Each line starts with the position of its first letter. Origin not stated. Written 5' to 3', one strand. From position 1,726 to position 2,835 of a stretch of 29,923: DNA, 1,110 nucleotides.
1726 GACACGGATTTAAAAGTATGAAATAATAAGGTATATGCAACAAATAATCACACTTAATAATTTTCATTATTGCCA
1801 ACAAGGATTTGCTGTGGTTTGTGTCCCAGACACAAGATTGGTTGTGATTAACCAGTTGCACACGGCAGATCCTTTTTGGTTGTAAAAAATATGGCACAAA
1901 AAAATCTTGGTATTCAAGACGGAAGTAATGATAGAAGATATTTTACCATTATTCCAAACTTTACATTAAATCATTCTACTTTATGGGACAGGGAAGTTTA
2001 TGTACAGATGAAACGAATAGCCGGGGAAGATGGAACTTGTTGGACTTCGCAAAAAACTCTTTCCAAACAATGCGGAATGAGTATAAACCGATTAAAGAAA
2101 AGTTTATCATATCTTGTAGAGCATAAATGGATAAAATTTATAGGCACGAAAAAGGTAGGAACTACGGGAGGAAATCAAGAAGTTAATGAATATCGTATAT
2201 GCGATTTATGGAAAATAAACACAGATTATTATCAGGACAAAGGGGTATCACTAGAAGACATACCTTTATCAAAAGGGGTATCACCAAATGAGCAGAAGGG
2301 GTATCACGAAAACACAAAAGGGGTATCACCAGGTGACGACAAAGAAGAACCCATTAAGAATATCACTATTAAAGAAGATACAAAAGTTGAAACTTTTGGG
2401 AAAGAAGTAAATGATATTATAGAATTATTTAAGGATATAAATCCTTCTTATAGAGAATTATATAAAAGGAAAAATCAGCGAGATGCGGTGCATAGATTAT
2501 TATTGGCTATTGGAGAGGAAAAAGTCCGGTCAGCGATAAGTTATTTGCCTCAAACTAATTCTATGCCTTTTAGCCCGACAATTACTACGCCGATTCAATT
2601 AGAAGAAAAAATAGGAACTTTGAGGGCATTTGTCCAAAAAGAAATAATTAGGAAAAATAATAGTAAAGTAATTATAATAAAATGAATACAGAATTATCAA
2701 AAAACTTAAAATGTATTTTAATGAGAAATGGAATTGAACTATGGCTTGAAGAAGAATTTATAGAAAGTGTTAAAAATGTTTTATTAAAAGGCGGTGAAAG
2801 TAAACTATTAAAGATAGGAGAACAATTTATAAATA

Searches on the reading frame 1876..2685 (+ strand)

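Call 101: search_protein_families(library=phrogs, proteins=[window:1876-2685:+], max_evalue=0.00001)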
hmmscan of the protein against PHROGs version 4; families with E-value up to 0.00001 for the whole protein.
window:1876-2685:+ (269 aa): 6 families
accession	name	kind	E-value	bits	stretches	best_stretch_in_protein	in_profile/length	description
phrog_270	-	DNA, RNA and nucleotide metabolism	7.5e-11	43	1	19-179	28-173/383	replication initiation protein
phrog_186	-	DNA, RNA and nucleotide metabolism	1.1e-08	36.1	1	16-186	15-178/308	DnaD-like helicase loader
phrog_8102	-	DNA, RNA and nucleotide metabolism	6.2e-07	29.8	1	35-117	33-116/337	replication initiation protein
phrog_1032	-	DNA, RNA and nucleotide metabolism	1.7e-06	29.2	1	49-109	30-89/281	replication initiation protein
phrog_678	-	DNA, RNA and nucleotide metabolism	6.2e-06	27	1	44-182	80-196/346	replication initiation O-like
phrog_428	-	DNA, RNA and nucleotide metabolism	6.5e-06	26.6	1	21-161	88-208/455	replication initiation protein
